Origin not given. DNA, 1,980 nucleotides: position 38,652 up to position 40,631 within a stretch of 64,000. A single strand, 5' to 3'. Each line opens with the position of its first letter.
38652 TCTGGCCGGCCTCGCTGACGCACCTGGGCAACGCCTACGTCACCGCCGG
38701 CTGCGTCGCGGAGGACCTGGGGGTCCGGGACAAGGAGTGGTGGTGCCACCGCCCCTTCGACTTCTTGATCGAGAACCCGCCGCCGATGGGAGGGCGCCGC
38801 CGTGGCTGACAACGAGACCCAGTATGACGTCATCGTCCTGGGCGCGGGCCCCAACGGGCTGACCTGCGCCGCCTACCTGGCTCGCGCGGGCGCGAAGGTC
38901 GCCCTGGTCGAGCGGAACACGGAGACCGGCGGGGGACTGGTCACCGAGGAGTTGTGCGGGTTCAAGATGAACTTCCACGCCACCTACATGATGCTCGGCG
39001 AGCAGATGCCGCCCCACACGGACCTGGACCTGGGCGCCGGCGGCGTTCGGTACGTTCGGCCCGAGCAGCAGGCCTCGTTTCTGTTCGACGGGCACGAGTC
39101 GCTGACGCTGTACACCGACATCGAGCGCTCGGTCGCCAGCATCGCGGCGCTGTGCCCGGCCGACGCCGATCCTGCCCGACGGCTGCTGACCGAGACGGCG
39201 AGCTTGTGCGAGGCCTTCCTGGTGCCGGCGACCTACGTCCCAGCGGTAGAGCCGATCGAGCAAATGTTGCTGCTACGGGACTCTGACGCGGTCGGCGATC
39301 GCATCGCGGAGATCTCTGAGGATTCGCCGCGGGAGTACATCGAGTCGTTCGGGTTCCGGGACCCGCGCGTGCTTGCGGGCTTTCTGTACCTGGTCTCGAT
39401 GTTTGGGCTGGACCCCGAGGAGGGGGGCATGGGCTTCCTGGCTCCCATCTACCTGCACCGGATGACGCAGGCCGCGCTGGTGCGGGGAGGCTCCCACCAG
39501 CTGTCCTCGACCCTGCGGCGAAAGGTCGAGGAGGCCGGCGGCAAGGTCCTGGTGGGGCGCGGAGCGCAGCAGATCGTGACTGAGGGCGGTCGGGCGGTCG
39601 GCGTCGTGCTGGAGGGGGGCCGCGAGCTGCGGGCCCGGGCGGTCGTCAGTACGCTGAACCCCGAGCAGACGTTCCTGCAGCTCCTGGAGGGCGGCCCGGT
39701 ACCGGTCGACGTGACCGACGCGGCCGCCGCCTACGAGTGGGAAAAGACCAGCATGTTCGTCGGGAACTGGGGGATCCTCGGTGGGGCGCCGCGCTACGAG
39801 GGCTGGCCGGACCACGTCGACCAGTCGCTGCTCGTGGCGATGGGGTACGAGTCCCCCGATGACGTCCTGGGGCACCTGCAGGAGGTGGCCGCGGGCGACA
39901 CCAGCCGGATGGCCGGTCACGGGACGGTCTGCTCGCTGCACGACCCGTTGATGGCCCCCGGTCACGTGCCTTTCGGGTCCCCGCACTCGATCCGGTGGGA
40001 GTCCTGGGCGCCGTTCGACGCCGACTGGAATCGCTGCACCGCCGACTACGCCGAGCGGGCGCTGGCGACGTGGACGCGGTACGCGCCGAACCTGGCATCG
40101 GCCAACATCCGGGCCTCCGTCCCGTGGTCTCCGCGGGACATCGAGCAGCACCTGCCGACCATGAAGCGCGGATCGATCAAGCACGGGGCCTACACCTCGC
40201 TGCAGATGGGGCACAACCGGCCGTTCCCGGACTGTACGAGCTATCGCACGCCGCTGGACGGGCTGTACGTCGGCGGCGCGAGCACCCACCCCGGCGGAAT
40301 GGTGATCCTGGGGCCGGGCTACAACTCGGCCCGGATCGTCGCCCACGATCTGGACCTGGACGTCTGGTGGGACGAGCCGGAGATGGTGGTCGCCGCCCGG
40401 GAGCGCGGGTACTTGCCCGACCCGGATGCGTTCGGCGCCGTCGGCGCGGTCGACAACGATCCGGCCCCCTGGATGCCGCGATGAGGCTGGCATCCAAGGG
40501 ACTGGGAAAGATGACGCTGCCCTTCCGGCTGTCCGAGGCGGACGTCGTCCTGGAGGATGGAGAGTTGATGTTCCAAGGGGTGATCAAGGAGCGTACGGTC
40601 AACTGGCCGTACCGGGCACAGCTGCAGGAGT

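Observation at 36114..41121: MerR, two CrtI-like flavoproteins and two small paralogs: a five-gene overlapping operon with atypical (GC3-rich) codon usage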

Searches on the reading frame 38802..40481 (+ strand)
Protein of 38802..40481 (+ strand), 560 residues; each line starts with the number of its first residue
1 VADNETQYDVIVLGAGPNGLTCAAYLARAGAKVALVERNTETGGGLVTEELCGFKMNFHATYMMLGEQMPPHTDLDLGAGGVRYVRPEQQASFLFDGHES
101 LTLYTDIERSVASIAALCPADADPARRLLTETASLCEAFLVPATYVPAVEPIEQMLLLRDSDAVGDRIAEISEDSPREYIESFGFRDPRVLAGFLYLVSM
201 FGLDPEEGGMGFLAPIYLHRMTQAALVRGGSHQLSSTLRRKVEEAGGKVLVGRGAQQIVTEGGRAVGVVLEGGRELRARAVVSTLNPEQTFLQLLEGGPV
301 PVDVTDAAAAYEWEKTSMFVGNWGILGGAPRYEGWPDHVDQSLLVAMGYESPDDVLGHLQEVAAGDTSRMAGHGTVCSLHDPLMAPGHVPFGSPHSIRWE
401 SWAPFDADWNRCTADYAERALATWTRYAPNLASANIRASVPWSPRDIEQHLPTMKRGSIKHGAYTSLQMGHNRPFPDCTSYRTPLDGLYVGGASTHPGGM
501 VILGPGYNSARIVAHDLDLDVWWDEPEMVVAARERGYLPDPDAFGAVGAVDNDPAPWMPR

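Call 5: search_protein_families(library=pfam, proteins=[window:38802-40481:+], max_evalue=0.01)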
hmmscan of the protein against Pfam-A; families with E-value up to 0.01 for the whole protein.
window:38802-40481:+ (560 aa): 13 families
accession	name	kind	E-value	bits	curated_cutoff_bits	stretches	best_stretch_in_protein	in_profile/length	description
PF01593.30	Amino_oxidase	-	1e-12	48.5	19.8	1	19-308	3-276/443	Flavin containing amine oxidoreductase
PF12831.13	FAD_oxidored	-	2.7e-10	40.6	27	1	9-59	1-50/416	FAD dependent oxidoreductase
PF01266.30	DAO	-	2.7e-09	37.5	27.9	1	9-44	1-36/353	FAD dependent oxidoreductase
PF01946.23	Thi4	-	3e-09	36.9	26.2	1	6-46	16-57/235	Thi4 family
PF13450.12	NAD_binding_8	-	3.2e-09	37.4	21.9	1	12-73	1-62/68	NAD(P)-binding Rossmann-like domain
PF07992.20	Pyr_redox_2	-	5.1e-09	36.4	26.1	1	8-48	1-42/291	Pyridine nucleotide-disulphide oxidoreductase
PF00890.30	FAD_binding_2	-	1.3e-08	34.9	20.4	1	9-46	1-38/414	FAD binding domain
PF03486.20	HI0933_like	-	3.3e-06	27.2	50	1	9-43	2-36/244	HI0933-like protein Rossmann domain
PF01134.28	GIDA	-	4.1e-06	26.5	22.1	1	9-47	1-39/391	Glucose inhibited division protein A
PF01494.25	FAD_binding_3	-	9.3e-06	25.5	22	1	8-42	2-36/349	FAD binding domain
PF00070.33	Pyr_redox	-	1e-05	26.4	22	1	10-41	2-33/82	Pyridine nucleotide-disulphide oxidoreductase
PF05834.18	Lycopene_cycl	-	3.5e-05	23.5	23.4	0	9-38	1-32/380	Lycopene cyclase protein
PF13454.12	NAD_binding_9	-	0.0022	18.5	21.8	0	12-72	2-67/155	FAD-NAD(P)-binding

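Call 7: search_protein_families(library=ncbifam, proteins=[window:38802-40481:+], max_evalue=0.01)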
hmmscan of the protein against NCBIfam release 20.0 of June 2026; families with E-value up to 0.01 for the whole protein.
window:38802-40481:+ (560 aa): 100 families (the best 25 are shown)
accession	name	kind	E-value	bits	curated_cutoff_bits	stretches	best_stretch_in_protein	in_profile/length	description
NF045689.1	BCarotKetCrtO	equivalog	2.6e-41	141.8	1000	1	7-515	3-537/563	beta-carotene ketolase CrtO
TIGR02734.1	crtI_fam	subfamily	1.2e-25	90.2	238.1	1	10-513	1-488/504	phytoene desaturase family protein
NF045637.1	carotdesatCrtDProt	equivalog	1.2e-22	80.1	580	1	10-288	1-278/485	1-hydroxycarotenoid 3,4-desaturase CrtD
TIGR02730.1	carot_isom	equivalog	1.4e-13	50.5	586.9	2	227-311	224-308/493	carotenoid isomerase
NF005560.0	PRK07233.1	equivalog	2.9e-12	46.2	252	2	10-46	3-39/435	hypothetical protein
TIGR02733.1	desat_CrtD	equivalog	9e-11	41.1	549.7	1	9-61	3-55/492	C-3',4' desaturase CrtD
TIGR00292.1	TIGR00292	equivalog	2.3e-10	40.2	148.3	1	6-47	20-61/254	sulfide-dependent adenosine diphosphate thiazole synthase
NF005548.0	PRK07208.1-4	equivalog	7.8e-09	34.6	389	1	8-56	4-52/488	hypothetical protein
NF005545.0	PRK07208.1-1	equivalog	1.4e-08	33.6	451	1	3-57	3-58/504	hypothetical protein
NF003585.0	PRK05249.1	equivalog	2.2e-08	33.1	465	1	4-47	3-46/464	Si-specific NAD(P)(+) transhydrogenase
NF058655.1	CrtID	equivalog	2.6e-08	33.2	640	1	10-63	1-54/478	bifunctional phytoene desaturase/3,4-desaturase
NF006130.0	PRK08274.1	equivalog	2.6e-08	33.1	369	1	5-44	3-42/467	FAD-dependent tricarballylate dehydrogenase TcuA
NF004991.0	PRK06370.1-3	subfamily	5.5e-08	31.8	620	1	5-45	33-73/509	FAD-containing oxidoreductase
TIGR02032.1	GG-red-SF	subfamily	9.3e-08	32.1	158.8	1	8-42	1-35/297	geranylgeranyl reductase family protein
TIGR01318.1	gltD_gamma_fam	subfamily_domain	1.9e-07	30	482.95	1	6-57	140-190/467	glutamate synthase, small subunit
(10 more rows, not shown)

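Call 10: find_homologous_proteins(query=window:38802-40481:+, max_evalue=1e-10)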
Query window:38802-40481:+ (560 aa): 1256 proteins with E <= 1e-10 among 8000 candidates; the best 120 are listed.
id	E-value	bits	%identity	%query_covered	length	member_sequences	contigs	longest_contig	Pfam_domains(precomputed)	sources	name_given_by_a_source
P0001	0.0e+0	1297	100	100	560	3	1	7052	PF01946.24,PF01266.31,PF01593.31,PF13450.13,PF00890.31,PF07992.21,PF00070.34,PF03486.21,PF01134.29,PF01494.26,PF12831.14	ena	-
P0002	1.6e-256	871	70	95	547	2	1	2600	PF01946.24,PF01266.31,PF01593.31,PF13450.13,PF00890.31,PF07992.21,PF03486.21,PF01134.29,PF12831.14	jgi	jgi:phytoene dehydrogenase-like protein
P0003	2.4e-255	867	68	96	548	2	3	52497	PF01946.24,PF01266.31,PF01593.31,PF13450.13,PF00890.31,PF07992.21,PF03486.21,PF12831.14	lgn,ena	-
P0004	8.7e-254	862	69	95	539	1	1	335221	PF01946.24,PF01266.31,PF01593.31,PF13450.13,PF00890.31,PF07992.21,PF03486.21,PF12831.14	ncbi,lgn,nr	ncbi:MAG: NAD(P)/FAD-dependent oxidoreductase [Myxococcales bacterium]|nr:NAD(P)/FAD-dependent oxido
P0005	7.7e-253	858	68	96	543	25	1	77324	PF01946.24,PF01266.31,PF01593.31,PF13450.13,PF00890.31,PF07992.21,PF01134.29,PF12831.14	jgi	jgi:phytoene dehydrogenase-like protein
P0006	1.2e-252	858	68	95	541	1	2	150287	PF01946.24,PF01266.31,PF01593.31,PF13450.13,PF00890.31,PF07992.21,PF03486.21,PF01134.29,PF01494.26,PF12831.14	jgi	jgi:phytoene dehydrogenase-like protein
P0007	5.3e-252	856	68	95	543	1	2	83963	PF01946.24,PF01266.31,PF01593.31,PF13450.13,PF00890.31,PF07992.21,PF12831.14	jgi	jgi:phytoene dehydrogenase-like protein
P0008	7.9e-250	848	67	95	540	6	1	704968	PF01946.24,PF01266.31,PF01593.31,PF13450.13,PF00890.31,PF07992.21,PF00070.34,PF03486.21,PF01134.29,PF01494.26,PF12831.14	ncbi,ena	-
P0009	9.4e-246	835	66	95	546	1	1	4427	PF01946.24,PF01266.31,PF01593.31,PF13450.13,PF00890.31,PF07992.21,PF00070.34,PF03486.21,PF12831.14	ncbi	-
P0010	2.5e-243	827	67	95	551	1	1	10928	PF01946.24,PF01266.31,PF01593.31,PF13450.13,PF00890.31,PF07992.21,PF03486.21,PF01494.26,PF12831.14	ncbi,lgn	-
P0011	2.8e-242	824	65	95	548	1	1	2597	PF01946.24,PF01266.31,PF01593.31,PF13450.13,PF00890.31,PF07992.21,PF01494.26,PF12831.14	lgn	-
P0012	1.8e-240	818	65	96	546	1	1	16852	PF01946.24,PF01266.31,PF01593.31,PF13450.13,PF00890.31,PF07992.21,PF03486.21,PF12831.14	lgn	-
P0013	1.5e-236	805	64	96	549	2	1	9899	PF01946.24,PF01266.31,PF01593.31,PF13450.13,PF07992.21,PF12831.14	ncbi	-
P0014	3.6e-225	767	63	95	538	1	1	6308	PF01946.24,PF01266.31,PF01593.31,PF13450.13,PF00890.31,PF07992.21,PF03486.21,PF01134.29,PF12831.14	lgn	-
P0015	1.3e-218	745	60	95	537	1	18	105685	PF01946.24,PF01266.31,PF01593.31,PF13450.13,PF07992.21,PF12831.14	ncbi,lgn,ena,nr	ncbi:MAG: Dehydrosqualene desaturase [Acidimicrobiales bacterium]|nr:MAG: NAD(P)/FAD-dependent oxido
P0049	1.2e-200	686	57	95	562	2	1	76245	PF01946.24,PF01266.31,PF01593.31,PF13450.13,PF00890.31,PF07992.21,PF00070.34,PF03486.21,PF01494.26,PF12831.14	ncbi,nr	ncbi:MAG: NAD(P)/FAD-dependent oxidoreductase [Nitrospirae bacterium]|nr:NAD(P)/FAD-dependent oxidor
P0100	5.2e-163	562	50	95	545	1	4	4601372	PF01946.24,PF01266.31,PF01593.31,PF13450.13,PF00890.31,PF07992.21,PF03486.21,PF01134.29,PF01494.26,PF12831.14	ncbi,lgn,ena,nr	ncbi:MAG: NAD(P)/FAD-dependent oxidoreductase [Thermoleophilia bacterium]|nr:NAD(P)/FAD-dependent ox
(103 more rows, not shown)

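Call 12: find_encoding_contigs(protein=P0004, flank=8000, max_places=2)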
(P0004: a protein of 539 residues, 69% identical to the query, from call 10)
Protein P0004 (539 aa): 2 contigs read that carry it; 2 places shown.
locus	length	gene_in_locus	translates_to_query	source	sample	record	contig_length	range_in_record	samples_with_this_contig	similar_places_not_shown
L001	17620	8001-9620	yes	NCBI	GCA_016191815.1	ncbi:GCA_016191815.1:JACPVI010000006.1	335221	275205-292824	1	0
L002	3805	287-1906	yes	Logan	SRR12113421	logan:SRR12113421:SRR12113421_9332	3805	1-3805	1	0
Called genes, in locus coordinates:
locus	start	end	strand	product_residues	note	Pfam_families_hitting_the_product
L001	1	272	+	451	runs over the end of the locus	PF02310:B12-binding, PF04055:Radical_SAM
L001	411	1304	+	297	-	PF01022:HTH_5, PF12840:HTH_20, PF13489:Methyltransf_23, PF01209:Ubie_methyltran, PF05175:MTS, PF06325:PrmA, PF08241:Methyltransf_11, PF08242:Methyltransf_12, +6 more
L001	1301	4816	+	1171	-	PF02574:S-methyl_trans, PF00809:Pterin_bind, PF02607:B12-binding_2, PF02310:B12-binding, PF02965:Met_synt_B12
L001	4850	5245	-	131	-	PF01850:PIN, PF13470:PIN_3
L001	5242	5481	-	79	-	PF15937:PrlF_antitoxin, PF04014:MazE_antitoxin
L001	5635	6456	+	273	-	PF13411:MerR_1, PF28507:Rv1828_C (faint), PF00376:MerR (weak)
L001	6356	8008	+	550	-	PF00890:FAD_binding_2 (faint), PF01266:DAO, PF01593:Amino_oxidase, PF01946:Thi4 (weak), PF13450:NAD_binding_8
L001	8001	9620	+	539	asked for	PF00890:FAD_binding_2 (weak), PF01266:DAO (weak), PF01593:Amino_oxidase, PF01946:Thi4, PF03486:HI0933_like (faint), PF07992:Pyr_redox_2 (weak), PF12831:FAD_oxidored, PF13450:NAD_binding_8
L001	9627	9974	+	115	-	-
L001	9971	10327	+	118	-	-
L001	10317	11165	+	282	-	PF04072:LCM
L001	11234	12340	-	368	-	PF01717:Meth_synt_2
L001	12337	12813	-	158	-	PF03061:4HBT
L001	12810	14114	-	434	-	PF02771:Acyl-CoA_dh_N, PF00441:Acyl-CoA_dh_1, PF08028:Acyl-CoA_dh_2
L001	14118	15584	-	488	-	PF00171:Aldedh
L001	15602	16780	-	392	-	PF02770:Acyl-CoA_dh_M, PF00441:Acyl-CoA_dh_1, PF08028:Acyl-CoA_dh_2 (weak)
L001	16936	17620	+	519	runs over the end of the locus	PF00501:AMP-binding, PF13193:AMP-binding_C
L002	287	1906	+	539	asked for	PF00890:FAD_binding_2 (weak), PF01266:DAO (weak), PF01593:Amino_oxidase, PF01946:Thi4, PF03486:HI0933_like (faint), PF07992:Pyr_redox_2 (weak), PF12831:FAD_oxidored, PF13450:NAD_binding_8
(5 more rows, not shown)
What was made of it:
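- In L001 a leucine-carboxyl-type methyltransferase follows s2 in the same direction, overlapping it by 11 nt (call 12).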

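Call 13: find_related_loci(query=A1, collection=genome_contigs, flank=6000)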
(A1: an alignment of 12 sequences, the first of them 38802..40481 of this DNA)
Query A1 (560 aa) in genome_contigs; peptide patterns used: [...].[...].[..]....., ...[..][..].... (x = any residue, [..] = any of these).
600 stretches matched a pattern (row limit reached: there are more); 558 encode a relative of the query (tblastn E <= 1e-3); the best 80 are kept; 80 distinct loci.
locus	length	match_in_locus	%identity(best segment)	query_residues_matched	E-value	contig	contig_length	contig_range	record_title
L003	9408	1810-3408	48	4-538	1e-174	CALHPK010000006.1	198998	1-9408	MAG: uncultured bacterium isolate S1_Bin_METABAT__180_1 genome assembly, contig: c_000000644364, whole genome shotgun se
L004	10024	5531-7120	40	8-539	9e-132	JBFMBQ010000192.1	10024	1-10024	MAG: bacterium isolate MAG168 MAG168_192, whole genome shotgun sequence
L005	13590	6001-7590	44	4-540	3e-126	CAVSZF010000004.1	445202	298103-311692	MAG: uncultured Spirochaetota bacterium isolate MFD04716.bin.1.88 genome assembly, contig: contig_42747, whole genome sh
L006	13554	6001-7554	42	7-526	4e-118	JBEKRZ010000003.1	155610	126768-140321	MAG: Smithella sp. isolate SPRUCE 522 SPRUCE_522_3, whole genome shotgun sequence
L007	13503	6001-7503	44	8-518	3e-117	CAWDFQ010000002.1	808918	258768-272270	MAG: uncultured delta proteobacterium isolate MFD05942.bin.2.61 genome assembly, contig: contig_10418, whole genome shot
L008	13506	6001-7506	44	2-513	6e-116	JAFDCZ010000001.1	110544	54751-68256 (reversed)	MAG: Deltaproteobacteria bacterium isolate Meg19_02_Bin_150 Meg19_02_Bin_150_scaffold_20, whole genome shotgun sequence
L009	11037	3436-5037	38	4-539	4e-115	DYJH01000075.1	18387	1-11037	MAG TPA_asm: Desulfonema limicola isolate FI88_41_9 Afr_mines_FI88_1105_length_18387_cov_3_908030, whole genome shotgun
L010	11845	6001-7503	45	7-517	5e-114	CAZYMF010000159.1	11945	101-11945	MAG TPA_asm: uncultured Candidatus Binatia bacterium isolate SRP214966_co3_99 genome assembly, contig: NODE_8635_length_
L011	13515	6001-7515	41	7-521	4e-113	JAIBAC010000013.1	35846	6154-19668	MAG: Acidimicrobiia bacterium isolate SSF4 NODE_21556_length_35905_cov_9.686763, whole genome shotgun sequence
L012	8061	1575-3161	40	5-535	1e-111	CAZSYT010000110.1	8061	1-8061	MAG TPA_asm: uncultured Acidimicrobiaceae bacterium isolate SRP226684_co1_176 genome assembly, contig: NODE_7275_length_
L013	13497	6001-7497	42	8-515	2e-111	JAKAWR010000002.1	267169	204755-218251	MAG: Actinomycetes bacterium isolate YP4.bin77 NODE_27_length_267169_cov_10.533819, whole genome shotgun sequence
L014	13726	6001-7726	43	8-518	1e-110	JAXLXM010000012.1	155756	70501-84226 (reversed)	MAG: Candidatus Binatia bacterium isolate STL-DESB1 C1.37.fa-12, whole genome shotgun sequence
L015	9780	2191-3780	40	4-535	9e-111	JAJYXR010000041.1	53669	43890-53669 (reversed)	MAG: Actinomycetes bacterium isolate FK3.bin57 NODE_1097_length_53669_cov_2.793919, whole genome shotgun sequence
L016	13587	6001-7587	37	1-538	2e-109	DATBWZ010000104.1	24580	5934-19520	MAG TPA_asm: bacterium isolate SMAG_U7554 k141_1345032, whole genome shotgun sequence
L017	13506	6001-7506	44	8-517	7e-111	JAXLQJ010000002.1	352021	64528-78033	MAG: bacterium isolate STL-UNK1 C4.31.fa-2, whole genome shotgun sequence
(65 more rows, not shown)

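Call 16: search_solved_structures(query=window:38802-40481:+, max_evalue=0.001)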
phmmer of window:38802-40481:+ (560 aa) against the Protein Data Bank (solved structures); distinct sequences matched with E-value up to 0.001: 35.
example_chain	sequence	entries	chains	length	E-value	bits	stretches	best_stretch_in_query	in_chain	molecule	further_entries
4y4m_A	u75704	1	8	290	1.3e-07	33.8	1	7-46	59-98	Putative ribose 1,5-bisphosphate isomerase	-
3urh_A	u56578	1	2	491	3e-07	32.7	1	7-64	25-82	Dihydrolipoyl dehydrogenase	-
5uth_A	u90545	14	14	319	1.6e-06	30.3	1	1-49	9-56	Thioredoxin reductase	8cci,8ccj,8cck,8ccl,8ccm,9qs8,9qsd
5mh4_A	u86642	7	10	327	6e-06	28.3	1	5-44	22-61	Thioredoxin reductase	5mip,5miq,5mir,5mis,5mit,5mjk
4dgk_A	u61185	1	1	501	6.7e-06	28.2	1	11-309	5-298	Phytoene dehydrogenase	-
6hk1_A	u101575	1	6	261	7.6e-06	28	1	7-46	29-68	Thiazole synthase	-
4rep_A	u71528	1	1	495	7.7e-06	28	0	185-501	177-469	Gamma-carotene desaturase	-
3ka7_A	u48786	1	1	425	8.4e-06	27.9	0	10-64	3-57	Oxidoreductase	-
7koe_C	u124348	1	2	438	1.6e-05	27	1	6-43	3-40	Electron transfer flavoprotein-quinone oxidoreductase FixC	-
4y4n_A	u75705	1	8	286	2.2e-05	26.5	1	8-46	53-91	Putative ribose 1,5-bisphosphate isomerase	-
4gcm_A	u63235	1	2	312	2.4e-05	26.3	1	5-55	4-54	Thioredoxin reductase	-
7aaw_A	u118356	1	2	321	2.8e-05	26.1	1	4-51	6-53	Thioredoxin reductase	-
5j60_A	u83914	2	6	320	9.6e-05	24.4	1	6-54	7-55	Thioredoxin reductase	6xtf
3rha_A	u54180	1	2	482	0.0001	24.3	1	7-58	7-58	Putrescine oxidase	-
5uwy_A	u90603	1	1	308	0.0001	24.3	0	6-43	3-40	Thioredoxin reductase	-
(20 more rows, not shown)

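Call 25: find_encoding_contigs(protein=P0001, flank=8000, max_places=3)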
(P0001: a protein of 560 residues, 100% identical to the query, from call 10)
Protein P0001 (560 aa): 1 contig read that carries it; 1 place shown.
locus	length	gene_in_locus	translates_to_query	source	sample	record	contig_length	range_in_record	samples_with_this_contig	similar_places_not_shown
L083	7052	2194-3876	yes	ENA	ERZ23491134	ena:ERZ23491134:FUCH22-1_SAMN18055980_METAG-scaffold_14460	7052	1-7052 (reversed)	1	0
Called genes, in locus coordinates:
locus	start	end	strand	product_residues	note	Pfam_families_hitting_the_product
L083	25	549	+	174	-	PF28507:Rv1828_C (weak)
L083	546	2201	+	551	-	PF00890:FAD_binding_2 (weak), PF01266:DAO, PF01593:Amino_oxidase, PF01946:Thi4 (faint), PF13450:NAD_binding_8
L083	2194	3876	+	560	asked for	PF00890:FAD_binding_2 (weak), PF01266:DAO (weak), PF01494:FAD_binding_3 (weak), PF01593:Amino_oxidase, PF01946:Thi4, PF03486:HI0933_like (weak), PF12831:FAD_oxidored, PF13450:NAD_binding_8, +3 more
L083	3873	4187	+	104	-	-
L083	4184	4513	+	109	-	-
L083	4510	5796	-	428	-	PF05368:NmrA (weak), PF13460:NAD_binding_10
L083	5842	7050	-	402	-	?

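Call 26: find_encoding_contigs(protein=P0008, flank=8000, max_places=2)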
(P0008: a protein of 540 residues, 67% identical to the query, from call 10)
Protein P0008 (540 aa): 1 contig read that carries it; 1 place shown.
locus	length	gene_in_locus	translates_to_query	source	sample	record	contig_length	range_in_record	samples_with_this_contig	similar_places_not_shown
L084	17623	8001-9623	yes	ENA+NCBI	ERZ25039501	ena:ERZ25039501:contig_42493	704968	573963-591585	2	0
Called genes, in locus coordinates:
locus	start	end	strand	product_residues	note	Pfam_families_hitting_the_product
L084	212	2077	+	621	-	PF00135:COesterase, PF20434:BD-FAE (faint), PF07859:Abhydrolase_3 (weak), PF00135:COesterase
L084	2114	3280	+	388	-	PF00364:Biotin_lipoyl, PF02817:E3_binding, PF00198:2-oxoacid_dh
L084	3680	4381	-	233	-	-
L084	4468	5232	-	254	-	-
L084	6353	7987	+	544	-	PF00890:FAD_binding_2 (weak), PF01266:DAO, PF01494:FAD_binding_3 (faint), PF01593:Amino_oxidase, PF13450:NAD_binding_8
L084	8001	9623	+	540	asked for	PF00890:FAD_binding_2 (weak), PF01266:DAO, PF01494:FAD_binding_3 (weak), PF01593:Amino_oxidase, PF01946:Thi4, PF07992:Pyr_redox_2 (weak), PF12831:FAD_oxidored, PF13450:NAD_binding_8, +3 more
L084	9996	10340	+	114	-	-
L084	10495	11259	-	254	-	PF05977:MFS_3 (weak), PF07690:MFS_1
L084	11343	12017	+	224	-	-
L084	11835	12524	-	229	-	PF07883:Cupin_2, PF05899:Cupin_3 (weak)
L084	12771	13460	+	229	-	PF02798:GST_N, PF13417:GST_N_3, PF13409:GST_N_2, PF00043:GST_C, PF13410:GST_C_2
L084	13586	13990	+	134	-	-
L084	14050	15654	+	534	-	-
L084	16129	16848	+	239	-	PF06314:ADC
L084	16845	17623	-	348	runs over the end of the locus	PF02824:TGS (weak), PF06071:YchF-GTPase_C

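Call 27: find_encoding_contigs(protein=P0015, flank=8000, max_places=2)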
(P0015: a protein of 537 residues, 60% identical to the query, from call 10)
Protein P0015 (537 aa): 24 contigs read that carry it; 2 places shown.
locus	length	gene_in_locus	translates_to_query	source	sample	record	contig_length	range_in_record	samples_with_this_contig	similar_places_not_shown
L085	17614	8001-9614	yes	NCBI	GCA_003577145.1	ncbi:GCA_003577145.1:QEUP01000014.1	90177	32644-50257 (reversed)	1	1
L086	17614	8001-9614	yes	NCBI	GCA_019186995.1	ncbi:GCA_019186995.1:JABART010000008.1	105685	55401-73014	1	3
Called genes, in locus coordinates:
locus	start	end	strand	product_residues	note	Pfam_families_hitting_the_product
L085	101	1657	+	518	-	PF00501:AMP-binding, PF13193:AMP-binding_C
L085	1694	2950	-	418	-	PF02771:Acyl-CoA_dh_N, PF02770:Acyl-CoA_dh_M, PF00441:Acyl-CoA_dh_1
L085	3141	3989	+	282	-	PF03476:MOSC_N, PF03473:MOSC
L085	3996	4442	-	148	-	PF01850:PIN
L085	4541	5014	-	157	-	PF06983:3-dmu-9_3-mt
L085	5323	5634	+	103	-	-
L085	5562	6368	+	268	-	PF00376:MerR, PF13411:MerR_1, PF28507:Rv1828_C (weak)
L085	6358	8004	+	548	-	PF00890:FAD_binding_2 (weak), PF01266:DAO, PF01593:Amino_oxidase, PF13450:NAD_binding_8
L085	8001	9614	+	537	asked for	PF01266:DAO (weak), PF01593:Amino_oxidase, PF01946:Thi4 (weak), PF07992:Pyr_redox_2 (faint), PF12831:FAD_oxidored (faint), PF13450:NAD_binding_8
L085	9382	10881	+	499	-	PF02771:Acyl-CoA_dh_N, PF02770:Acyl-CoA_dh_M, PF00441:Acyl-CoA_dh_1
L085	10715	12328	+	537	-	PF00171:Aldedh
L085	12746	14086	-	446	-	PF02812:ELFV_dehydrog_N, PF00208:ELFV_dehydrog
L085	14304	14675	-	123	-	-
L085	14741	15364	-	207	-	-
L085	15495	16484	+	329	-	PF03476:MOSC_N, PF03473:MOSC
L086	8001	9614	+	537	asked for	PF01266:DAO (weak), PF01593:Amino_oxidase, PF01946:Thi4 (weak), PF07992:Pyr_redox_2 (faint), PF12831:FAD_oxidored (faint), PF13450:NAD_binding_8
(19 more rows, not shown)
